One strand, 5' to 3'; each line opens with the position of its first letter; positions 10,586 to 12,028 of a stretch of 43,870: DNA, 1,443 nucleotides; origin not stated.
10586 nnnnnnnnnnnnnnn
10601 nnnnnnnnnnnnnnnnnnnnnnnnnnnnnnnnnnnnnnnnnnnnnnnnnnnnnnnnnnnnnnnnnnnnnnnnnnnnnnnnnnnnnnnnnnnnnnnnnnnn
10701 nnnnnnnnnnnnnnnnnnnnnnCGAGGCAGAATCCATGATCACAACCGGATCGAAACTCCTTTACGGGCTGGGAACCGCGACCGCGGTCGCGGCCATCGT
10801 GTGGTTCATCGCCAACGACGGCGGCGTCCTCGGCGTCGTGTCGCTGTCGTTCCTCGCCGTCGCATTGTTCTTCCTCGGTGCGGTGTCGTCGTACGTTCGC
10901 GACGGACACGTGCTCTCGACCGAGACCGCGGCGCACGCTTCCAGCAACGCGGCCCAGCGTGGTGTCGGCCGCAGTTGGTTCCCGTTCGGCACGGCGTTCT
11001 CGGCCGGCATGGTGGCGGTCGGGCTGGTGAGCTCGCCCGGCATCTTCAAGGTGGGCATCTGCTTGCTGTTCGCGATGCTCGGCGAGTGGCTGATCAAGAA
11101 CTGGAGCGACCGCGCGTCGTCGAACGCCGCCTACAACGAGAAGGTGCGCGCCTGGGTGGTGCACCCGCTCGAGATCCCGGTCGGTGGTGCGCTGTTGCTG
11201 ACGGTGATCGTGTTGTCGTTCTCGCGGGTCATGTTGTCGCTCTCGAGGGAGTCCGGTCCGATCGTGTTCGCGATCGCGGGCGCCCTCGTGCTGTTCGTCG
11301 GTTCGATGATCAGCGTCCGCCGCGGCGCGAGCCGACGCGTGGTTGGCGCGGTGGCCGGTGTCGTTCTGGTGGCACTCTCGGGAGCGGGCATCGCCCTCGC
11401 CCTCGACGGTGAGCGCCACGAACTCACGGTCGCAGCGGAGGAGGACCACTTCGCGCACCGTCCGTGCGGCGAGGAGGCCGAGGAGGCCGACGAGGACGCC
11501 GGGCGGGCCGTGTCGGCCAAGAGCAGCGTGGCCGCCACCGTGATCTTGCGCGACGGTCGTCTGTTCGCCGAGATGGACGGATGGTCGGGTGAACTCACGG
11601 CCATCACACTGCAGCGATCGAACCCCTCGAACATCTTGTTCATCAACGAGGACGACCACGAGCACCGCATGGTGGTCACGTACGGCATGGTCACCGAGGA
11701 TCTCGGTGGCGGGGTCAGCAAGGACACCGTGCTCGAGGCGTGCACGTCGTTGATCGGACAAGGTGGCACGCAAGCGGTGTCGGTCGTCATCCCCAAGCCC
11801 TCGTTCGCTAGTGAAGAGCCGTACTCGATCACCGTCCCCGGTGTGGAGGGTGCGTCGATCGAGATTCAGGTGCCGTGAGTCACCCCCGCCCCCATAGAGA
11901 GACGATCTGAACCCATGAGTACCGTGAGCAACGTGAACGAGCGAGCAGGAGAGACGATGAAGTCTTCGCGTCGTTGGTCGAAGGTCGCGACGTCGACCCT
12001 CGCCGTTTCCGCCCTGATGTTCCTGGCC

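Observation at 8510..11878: Three-gene 'ligand-less oxidase' module inserted between heme O synthase (ctaB) and a complete caa3 oxidase operon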

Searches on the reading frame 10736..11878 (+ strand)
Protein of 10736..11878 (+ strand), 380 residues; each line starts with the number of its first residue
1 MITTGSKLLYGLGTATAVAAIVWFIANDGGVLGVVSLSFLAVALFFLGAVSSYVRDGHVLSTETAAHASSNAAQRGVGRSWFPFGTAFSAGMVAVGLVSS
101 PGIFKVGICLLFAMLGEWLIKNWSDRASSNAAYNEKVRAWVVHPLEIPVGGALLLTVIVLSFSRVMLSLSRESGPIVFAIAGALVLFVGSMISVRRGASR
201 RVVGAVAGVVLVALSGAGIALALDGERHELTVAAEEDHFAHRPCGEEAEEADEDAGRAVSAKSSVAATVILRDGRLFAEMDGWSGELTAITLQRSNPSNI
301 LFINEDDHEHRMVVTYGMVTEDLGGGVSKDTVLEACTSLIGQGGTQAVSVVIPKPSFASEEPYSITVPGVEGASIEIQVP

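Call 3: search_protein_families(library=pfam, proteins=[window:10736-11878:+], max_evalue=0.1)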
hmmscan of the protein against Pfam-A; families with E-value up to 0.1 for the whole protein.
window:10736-11878:+ (380 aa): 1 family
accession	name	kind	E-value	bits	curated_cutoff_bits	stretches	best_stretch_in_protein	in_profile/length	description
PF12670.12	DUF3792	-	0.033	14.8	31.3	1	153-214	16-78/115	Protein of unknown function (DUF3792)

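Call 10: search_protein_families(library=ncbifam, proteins=[window:10736-11878:+], max_evalue=0.1)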
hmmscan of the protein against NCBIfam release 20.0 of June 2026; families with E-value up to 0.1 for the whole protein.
window:10736-11878:+ (380 aa): 0 families

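Call 14: search_solved_structures(query=window:10736-11878:+, max_evalue=10, show_alignments=1)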
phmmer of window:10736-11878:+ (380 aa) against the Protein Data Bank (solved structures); distinct sequences matched with E-value up to 10: 0.

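Call 17: find_homologous_proteins(query=window:10736-11878:+, max_evalue=0.001)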
Query window:10736-11878:+ (380 aa): 240 proteins with E <= 0.001 among 8000 candidates; the best 120 are listed.
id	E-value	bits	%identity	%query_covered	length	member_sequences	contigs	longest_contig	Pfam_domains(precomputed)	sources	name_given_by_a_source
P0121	3.4e-226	768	92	100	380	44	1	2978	-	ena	-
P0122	2.1e-222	756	92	100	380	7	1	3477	-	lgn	-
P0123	2.6e-212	722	87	100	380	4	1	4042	-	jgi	jgi:hypothetical protein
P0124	1.0e-209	714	86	100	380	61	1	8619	-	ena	-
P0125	2.6e-209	713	85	100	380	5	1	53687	-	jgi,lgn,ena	-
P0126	3.4e-204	696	84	100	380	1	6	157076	-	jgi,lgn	-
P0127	5.0e-204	695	84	100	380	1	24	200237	-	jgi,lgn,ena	-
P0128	1.0e-203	694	84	100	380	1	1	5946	-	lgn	-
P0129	1.7e-203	693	84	100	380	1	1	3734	-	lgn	-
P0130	2.4e-203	693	83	100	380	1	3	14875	-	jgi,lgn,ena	-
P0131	7.2e-201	685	82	100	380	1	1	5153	-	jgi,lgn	-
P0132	1.5e-199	680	81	100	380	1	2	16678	-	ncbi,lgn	-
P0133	1.3e-182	625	82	91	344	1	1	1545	-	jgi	jgi:hypothetical protein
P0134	1.9e-179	614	76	100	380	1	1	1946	-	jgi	-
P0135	2.5e-174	598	73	100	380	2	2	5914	-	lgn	-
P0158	1.4e-166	572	72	100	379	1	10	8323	PF12270.14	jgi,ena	jgi:hypothetical protein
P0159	1.5e-166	572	72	100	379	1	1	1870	PF12270.14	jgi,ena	jgi:hypothetical protein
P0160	1.6e-166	572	72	100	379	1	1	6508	PF12270.14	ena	-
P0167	5.7e-166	570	72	100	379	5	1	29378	-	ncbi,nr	ncbi:MAG: hypothetical protein GM46_12915 [actinobacterium acAcidi]|nr:MAG: hypothetical protein GM4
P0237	6.8e-163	560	66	100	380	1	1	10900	-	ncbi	-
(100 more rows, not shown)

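Call 27: predict_structure(protein=window:10736-11878:+)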
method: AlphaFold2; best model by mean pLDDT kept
length: 380 residues; sequences in the alignment: 1
mean_pLDDT: 45.1   pTM: 0.26
mean pLDDT of the five models: 45.1, 41.6, 41.4, 41.2, 36.2
residues with pLDDT >= 90: 0; 70-90: 0; 50-70: 111; < 50: 269
segments of 3 or more residues with pLDDT < 50: 1-12, 23-27, 50-69, 71-85, 87-89, 91-104, 120-150, 163-170, 190-198, 222-279, 281-329, 343-361
pLDDT, mean of each block of 10 residues (from residue 1): 41 50 48 53 53 43 46 42 45 45 50 54 47 45 41 52 45 54 55 46 51 53 42 31 34 30 35 45 43 32 40 37 39 55 49 43 50 50
secondary structure, 60 per line:
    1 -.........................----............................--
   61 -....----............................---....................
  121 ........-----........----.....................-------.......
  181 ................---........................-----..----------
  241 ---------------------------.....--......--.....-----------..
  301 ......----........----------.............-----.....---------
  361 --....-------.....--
elements in order: H2-26 H31-58 H62-65 H70-97 H101-128 H134-141 H146-166 H174-196 H200-223 E268-272 E275-280 E283-287 E299-306 E311-318 H329-341 E347-351 E363-366 E374-378

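Call 28: search_protein_families(library=pfam, proteins=[P0158, P0167, P0237], max_evalue=1)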
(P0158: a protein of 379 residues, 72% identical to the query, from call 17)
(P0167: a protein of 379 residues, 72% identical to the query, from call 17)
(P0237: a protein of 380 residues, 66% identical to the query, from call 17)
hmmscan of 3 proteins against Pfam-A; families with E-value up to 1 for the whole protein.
P0158 (379 aa): 2 families
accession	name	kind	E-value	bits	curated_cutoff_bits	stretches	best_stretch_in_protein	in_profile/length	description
PF12270.13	Cyt_c_ox_IV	-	1.9e-05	25.2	26.9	1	5-120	4-125/132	Cytochrome c oxidase subunit IV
PF08592.16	Anthrone_oxy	-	0.5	11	27.3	0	171-256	11-83/106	Anthrone oxygenase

P0167 (379 aa): 1 family
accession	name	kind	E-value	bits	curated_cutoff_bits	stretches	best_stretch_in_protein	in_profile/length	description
PF12270.13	Cyt_c_ox_IV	-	2.5e-05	24.8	26.9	1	5-120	4-125/132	Cytochrome c oxidase subunit IV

P0237 (380 aa): 2 families
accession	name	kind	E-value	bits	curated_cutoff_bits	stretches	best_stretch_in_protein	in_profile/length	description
PF07695.17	7TMR-DISM_7TM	-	0.0091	16.4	29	1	148-228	70-151/205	7TM diverse intracellular signalling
PF12270.13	Cyt_c_ox_IV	-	0.36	11.4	26.9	1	13-119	12-123/132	Cytochrome c oxidase subunit IV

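Call 32: search_protein_representatives(protein=window:10736-11878:+)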
Query: 380 residues. Proteins with E-value up to 0.001 (for the whole library): 491; up to 1e-10: 278; up to 1e-30: 66. The best 150 are listed.
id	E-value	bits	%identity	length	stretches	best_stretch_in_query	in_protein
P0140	3.7e-169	578.8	72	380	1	1-380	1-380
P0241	1.6e-93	330.0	49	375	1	1-380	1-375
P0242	2.3e-81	290.0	43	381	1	1-380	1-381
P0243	1.3e-74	267.8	41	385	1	1-380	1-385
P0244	3.6e-71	256.5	42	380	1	1-379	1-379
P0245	1.4e-70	254.6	41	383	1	1-380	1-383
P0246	1.0e-68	248.4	42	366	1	1-380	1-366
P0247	3.0e-67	243.6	38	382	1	1-380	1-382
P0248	2.4e-65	237.3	40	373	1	1-380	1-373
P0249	1.7e-63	231.3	39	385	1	1-380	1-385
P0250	8.8e-62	225.6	38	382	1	1-380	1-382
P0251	2.8e-60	220.7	38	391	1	1-380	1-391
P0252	3.2e-60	220.5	38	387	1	1-380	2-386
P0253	3.4e-57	210.5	37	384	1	1-380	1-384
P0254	3.9e-57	210.3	38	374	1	1-379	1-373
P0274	1.0e-43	166.2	34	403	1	1-371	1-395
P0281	8.3e-36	140.2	37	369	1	1-357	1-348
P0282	6.2e-35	137.3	32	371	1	1-356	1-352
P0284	2.0e-34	135.6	33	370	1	1-373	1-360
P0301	3.3e-31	125.0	36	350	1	1-356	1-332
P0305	7.4e-31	123.9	33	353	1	1-356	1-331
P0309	6.7e-29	117.4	36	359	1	1-357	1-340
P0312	1.1e-28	116.8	35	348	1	1-355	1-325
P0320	6.9e-27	110.8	32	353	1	1-350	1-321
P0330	5.5e-25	104.6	34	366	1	1-374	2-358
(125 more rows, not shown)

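Call 34: find_related_loci(query=A4, collection=genome_contigs, flank=8000)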
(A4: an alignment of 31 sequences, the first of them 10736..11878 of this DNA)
Query A4 (380 aa) in genome_contigs; peptide patterns used: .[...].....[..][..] (x = any residue, [..] = any of these).
311 stretches matched a pattern; 283 encode a relative of the query (tblastn E <= 1e-3); the best 80 are kept; 80 distinct loci.
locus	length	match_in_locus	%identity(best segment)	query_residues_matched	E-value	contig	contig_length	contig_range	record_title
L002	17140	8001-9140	98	1-380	0e+0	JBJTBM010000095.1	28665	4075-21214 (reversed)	MAG: Acidimicrobiia bacterium isolate samp_4332_metabat2_21 samp_4332_824707, whole genome shotgun sequence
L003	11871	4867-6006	93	1-380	0e+0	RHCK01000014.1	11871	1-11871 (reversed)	MAG: Acidimicrobiia bacterium isolate WBB_6_010 contig_100_13, whole genome shotgun sequence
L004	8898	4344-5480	91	1-379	0e+0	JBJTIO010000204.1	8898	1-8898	MAG: Actinomycetota bacterium isolate samp_4312_semibin_266 samp_4312_1886244, whole genome shotgun sequence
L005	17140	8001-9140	86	1-380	0e+0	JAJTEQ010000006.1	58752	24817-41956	MAG: Ilumatobacteraceae bacterium isolate 49624_E21 Sample_49624_scaffold_120, whole genome shotgun sequence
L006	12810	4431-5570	86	1-380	0e+0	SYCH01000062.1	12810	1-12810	MAG: Actinomycetota bacterium isolate F1-20-MAGs188 F1-20__c87953, whole genome shotgun sequence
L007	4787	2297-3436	83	1-380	0e+0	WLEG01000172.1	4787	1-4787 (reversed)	MAG: Actinomycetota bacterium isolate UFOp-RE-18aug17-291 RE-18aug17-291-c172, whole genome shotgun sequence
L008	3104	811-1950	86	1-380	0e+0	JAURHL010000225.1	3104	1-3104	MAG: Acidimicrobiales bacterium isolate SFB_649D_50_51 NODE_225_length_3104_cov_3.321440, whole genome shotgun sequence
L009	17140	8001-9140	82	1-380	0e+0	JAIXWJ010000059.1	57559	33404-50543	MAG: Actinomycetes bacterium isolate D4_MAG_00014 pond_D4_MAG_00014_000000000021, whole genome shotgun sequence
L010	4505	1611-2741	83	1-377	0e+0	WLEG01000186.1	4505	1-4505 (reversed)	MAG: Actinomycetota bacterium isolate UFOp-RE-18aug17-291 RE-18aug17-291-c186, whole genome shotgun sequence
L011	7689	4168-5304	69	1-379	7e-170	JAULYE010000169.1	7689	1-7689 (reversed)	MAG: Ilumatobacteraceae bacterium isolate P_ILUM6 NODE_29151_length_7689_cov_2.304152, whole genome shotgun sequence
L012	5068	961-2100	69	1-380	4e-173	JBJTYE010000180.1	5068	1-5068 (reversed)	MAG: Actinomycetota bacterium isolate samp_4443_semibin_440 samp_4443_1826336, whole genome shotgun sequence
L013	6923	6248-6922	70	1-225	3e-92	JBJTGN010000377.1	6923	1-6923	MAG: Actinomycetota bacterium isolate samp_4319_concoct_650 samp_4319_1513776, whole genome shotgun sequence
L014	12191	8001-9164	42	1-380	4e-82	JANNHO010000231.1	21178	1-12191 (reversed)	MAG: Acidimicrobiaceae bacterium isolate SOY_6_C_metabat_250 SOY_6_C_k141_4075500, whole genome shotgun sequence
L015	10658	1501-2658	41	1-380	6e-82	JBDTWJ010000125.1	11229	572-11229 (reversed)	MAG: Ilumatobacteraceae bacterium isolate cluster3_bin.89 NODE_25729_length_11229_cov_9.953642, whole genome shotgun seq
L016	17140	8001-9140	40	1-380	8e-80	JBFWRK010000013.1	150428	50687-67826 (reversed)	MAG: Acidimicrobiia bacterium isolate CA_2019_TPBF_204 NODE_1025_length_150428_cov_31.412213_TPBF, whole genome shotgun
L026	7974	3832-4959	38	1-380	3e-76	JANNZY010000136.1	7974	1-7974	MAG: Actinomycetes bacterium isolate VAR_18_metabat_70 VAR_18_k141_1701438, whole genome shotgun sequence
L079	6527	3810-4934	38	1-380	2e-65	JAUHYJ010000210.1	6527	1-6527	MAG: Acidimicrobiia bacterium isolate 3_bin.6 NODE_14269_length_6527_cov_0.895312, whole genome shotgun sequence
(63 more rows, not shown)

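Call 37: find_homologous_proteins(query=A4, max_evalue=0.00001)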
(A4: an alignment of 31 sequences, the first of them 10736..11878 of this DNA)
Query A4 (31 sequences) (380 aa, profile of the alignment): 250 proteins with E <= 0.00001 among 8000 candidates; the best 120 are listed.
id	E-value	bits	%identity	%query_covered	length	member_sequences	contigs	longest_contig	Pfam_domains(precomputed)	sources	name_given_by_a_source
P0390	2.4e-142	493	39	100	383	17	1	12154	-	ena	-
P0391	1.2e-141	490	50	100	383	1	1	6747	-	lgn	-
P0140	4.1e-137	475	72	100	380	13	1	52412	-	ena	-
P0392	6.3e-137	475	40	100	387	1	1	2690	-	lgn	-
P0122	7.4e-137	474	92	100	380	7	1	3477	-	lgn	-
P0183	1.2e-136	474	68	100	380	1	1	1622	-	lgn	-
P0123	2.8e-136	473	87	100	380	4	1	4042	-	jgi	jgi:hypothetical protein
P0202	3.4e-136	472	68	100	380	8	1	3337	-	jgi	-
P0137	6.4e-136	471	73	100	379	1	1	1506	-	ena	-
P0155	9.3e-136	471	70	100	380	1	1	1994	-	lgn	-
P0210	1.2e-135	471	67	100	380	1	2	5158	-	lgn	-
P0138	1.9e-135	470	73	100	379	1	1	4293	-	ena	-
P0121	3.4e-135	469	92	100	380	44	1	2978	-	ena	-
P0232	3.9e-135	469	69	100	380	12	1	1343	-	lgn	-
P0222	4.2e-135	469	69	100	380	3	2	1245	-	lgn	-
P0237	7.0e-134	465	66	100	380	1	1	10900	-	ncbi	-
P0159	1.8e-132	460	72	100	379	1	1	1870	PF12270.14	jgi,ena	jgi:hypothetical protein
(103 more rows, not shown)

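Call 39: find_encoding_contigs(protein=P0305, flank=8000, max_places=2)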
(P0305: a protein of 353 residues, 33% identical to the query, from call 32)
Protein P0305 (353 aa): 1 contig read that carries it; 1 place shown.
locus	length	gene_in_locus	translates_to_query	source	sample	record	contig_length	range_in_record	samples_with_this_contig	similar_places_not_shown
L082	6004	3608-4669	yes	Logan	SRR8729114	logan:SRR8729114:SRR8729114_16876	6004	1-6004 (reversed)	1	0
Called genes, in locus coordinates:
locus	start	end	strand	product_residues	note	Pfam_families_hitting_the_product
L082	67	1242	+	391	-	PF00512:HisKA, PF02518:HATPase_c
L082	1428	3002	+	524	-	PF00115:COX1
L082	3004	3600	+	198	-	PF00510:COX3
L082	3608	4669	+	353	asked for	-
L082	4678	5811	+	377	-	PF00116:COX2, PF00034:Cytochrom_C (faint), PF13442:Cytochrome_CBB3 (faint)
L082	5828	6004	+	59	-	?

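Call 40: find_encoding_contigs(protein=P0281, flank=8000, max_places=2)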
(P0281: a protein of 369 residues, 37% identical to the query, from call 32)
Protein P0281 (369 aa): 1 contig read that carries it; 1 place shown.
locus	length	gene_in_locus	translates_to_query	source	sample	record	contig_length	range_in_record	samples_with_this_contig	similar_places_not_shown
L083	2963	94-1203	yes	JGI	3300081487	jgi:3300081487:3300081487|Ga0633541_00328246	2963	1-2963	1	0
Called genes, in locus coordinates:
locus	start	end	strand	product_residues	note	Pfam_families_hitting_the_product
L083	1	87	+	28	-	?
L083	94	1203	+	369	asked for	-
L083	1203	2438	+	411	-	PF02790:COX2_TM, PF00116:COX2, PF00034:Cytochrom_C, PF13442:Cytochrome_CBB3 (faint)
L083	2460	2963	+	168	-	?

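Call 47: search_protein_families(library=pfam, alignment_id=A4, max_evalue=0.05)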
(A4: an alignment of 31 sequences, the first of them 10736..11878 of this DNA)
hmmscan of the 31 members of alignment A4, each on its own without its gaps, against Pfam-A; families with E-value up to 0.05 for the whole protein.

A. member 1, window:10736-11878:+ (380 aa): 1 family
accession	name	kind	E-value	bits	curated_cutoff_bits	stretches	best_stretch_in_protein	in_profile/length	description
PF12670.12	DUF3792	-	0.033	14.8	31.3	1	153-214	16-78/115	Protein of unknown function (DUF3792)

B. families by the number of members that match (of 31 scanned): 15 families
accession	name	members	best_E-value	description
PF12270.13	Cyt_c_ox_IV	18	6.1e-07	Cytochrome c oxidase subunit IV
PF13473.12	Cupredoxin_1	6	0.00011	Cupredoxin-like domain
PF13567.11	DUF4131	4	0.00045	Domain of unknown function (DUF4131)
PF11239.13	DUF3040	4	0.0073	Protein of unknown function (DUF3040)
PF04932.20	Wzy_C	3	0.022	O-Antigen ligase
PF24396.1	DUF7541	2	0.0037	Family of unknown function (DUF7541)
PF08592.16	Anthrone_oxy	1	0.00099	Anthrone oxygenase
PF19053.6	EccD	1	0.0071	EccD-like transmembrane domain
PF17717.6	DUF5562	1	0.0085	Family of unknown function (DUF5562)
PF09534.15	Trp_oprn_chp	1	0.0096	Tryptophan-associated transmembrane protein (Trp_oprn_chp)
PF22310.2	NMB0315_dom_I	1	0.012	NMB0315-like, domain I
PF00746.26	Gram_pos_anchor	1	0.03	LPXTG cell wall anchor motif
PF12670.12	DUF3792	1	0.033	Protein of unknown function (DUF3792)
PF02924.19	HDPD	1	0.04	Bacteriophage lambda head decoration protein D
PF22442.2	Gp49_Pectate_lyase_like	1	0.042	Gp49, pectin lyase-like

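Call 48: predict_structure(alignment_id=A4)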
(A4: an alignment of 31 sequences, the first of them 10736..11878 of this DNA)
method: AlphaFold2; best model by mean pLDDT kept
length: 380 residues; sequences in the alignment: 31
mean_pLDDT: 78.5   pTM: 0.40
mean pLDDT of the five models: 78.5, 78.1, 74.5, 72.8, 71.8
residues with pLDDT >= 90: 84; 70-90: 221; 50-70: 55; < 50: 20
segments of 3 or more residues with pLDDT < 50: 233-241, 256-258
pLDDT, mean of each block of 10 residues (from residue 1): 66 88 85 91 91 66 60 60 79 84 83 81 75 77 71 76 77 82 83 76 75 73 59 47 54 50 79 95 91 90 94 89 83 87 90 90 93 94
secondary structure, 60 per line:
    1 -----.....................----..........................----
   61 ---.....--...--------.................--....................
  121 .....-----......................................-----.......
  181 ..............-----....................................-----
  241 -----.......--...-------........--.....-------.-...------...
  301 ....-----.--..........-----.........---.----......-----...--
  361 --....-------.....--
elements in order: H6-26 H31-56 H64-68 H82-98 H101-125 H131-168 H174-194 H200-235 H246-252 E265-272 E275-279 E289-291 E298-304 E313-322 E328-336 E345-350 E363-366 E374-378

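Call 51: fold_search(model_id=the predicted structure, library=pdb)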
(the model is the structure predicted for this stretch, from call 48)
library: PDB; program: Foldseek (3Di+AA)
matches with E <= 10: 1166; with E <= 0.001: 159
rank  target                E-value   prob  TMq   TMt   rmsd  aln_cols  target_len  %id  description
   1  6kol                  1.3e-05  1.00  0.21  0.59   7.3       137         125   14  Crystal structure of auracyanin from photosynthetic bacterium Roseiflexus castenholzii (released 2020-01-29)
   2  4hcf_B                1.8e-05  1.00  0.19  0.69   6.5       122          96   16  Crystal Structure of Uncharacterized Cupredoxin-like Domain Protein Cupredoxin_1 with Copper Bound from Bacillus anthr (released 2012-10-17)
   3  4hcg_B                1.9e-05  1.00  0.18  0.71   6.9       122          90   16  Uncharacterized Cupredoxin-like Domain Protein Cupredoxin_1 with Zinc bound from Bacillus anthracis (released 2012-10-17)
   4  4hci_B                2.2e-05  1.00  0.18  0.69   6.8       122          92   16  Uncharacterized Cupredoxin-like Domain Protein Cupredoxin_1 from Bacillus anthracis (released 2012-10-17)
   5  4hcf_A                6.0e-05  1.00  0.17  0.68   6.7       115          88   16  Crystal Structure of Uncharacterized Cupredoxin-like Domain Protein Cupredoxin_1 with Copper Bound from Bacillus anthr (released 2012-10-17)
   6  2dv6_A                6.3e-05  1.00  0.21  0.19   4.9       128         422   15  Crystal structure of nitrite reductase from Hyphomicrobium denitrificans (released 2007-02-20)
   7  4hci_A                9.0e-05  1.00  0.17  0.68   6.7       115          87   16  Uncharacterized Cupredoxin-like Domain Protein Cupredoxin_1 from Bacillus anthracis (released 2012-10-17)
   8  1qhq                  9.5e-05  1.00  0.21  0.53   6.9       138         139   14  AURACYANIN, A BLUE COPPER PROTEIN FROM THE GREEN THERMOPHILIC PHOTOSYNTHETIC BACTERIUM CHLOROFLEXUS AURANTIACUS (released 2001-03-07)
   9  4hcg_A                1.4e-04  1.00  0.17  0.65   6.7       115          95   16  Uncharacterized Cupredoxin-like Domain Protein Cupredoxin_1 with Zinc bound from Bacillus anthracis (released 2012-10-17)
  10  6tfd_A                1.5e-04  1.00  0.19  0.17   6.6       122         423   16  Crystal structure of nitrite and NO bound three-domain copper-containing nitrite reductase from Hyphomicrobium denitri (released 2020-06-10)
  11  8p4g_B                1.7e-04  1.00  0.21  0.19   7.8       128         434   13  Crystal structure of a multicopper oxidase 3F3 variant from Pyrobaculum aerophilum (released 2024-02-21)
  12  8aip                  1.7e-04  1.00  0.19  0.26   7.3       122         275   14  Crystal Structure of Two-domain bacterial laccase from the actinobacterium Streptomyces carpinensis VKM Ac-1300 (released 2023-08-16)
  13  8p4g_A                1.9e-04  1.00  0.21  0.18   7.8       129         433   15  Crystal structure of a multicopper oxidase 3F3 variant from Pyrobaculum aerophilum (released 2024-02-21)
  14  5fc9_A                2.0e-04  1.00  0.17  0.54   9.4       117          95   13  Novel Purple Cupredoxin from Nitrosopumilus maritimus (released 2016-05-11)
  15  7pcy                  2.1e-04  1.00  0.16  0.53   8.7       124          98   21  THE CRYSTAL STRUCTURE OF PLASTOCYANIN FROM A GREEN ALGA, ENTEROMORPHA PROLIFERA (released 1990-07-15)
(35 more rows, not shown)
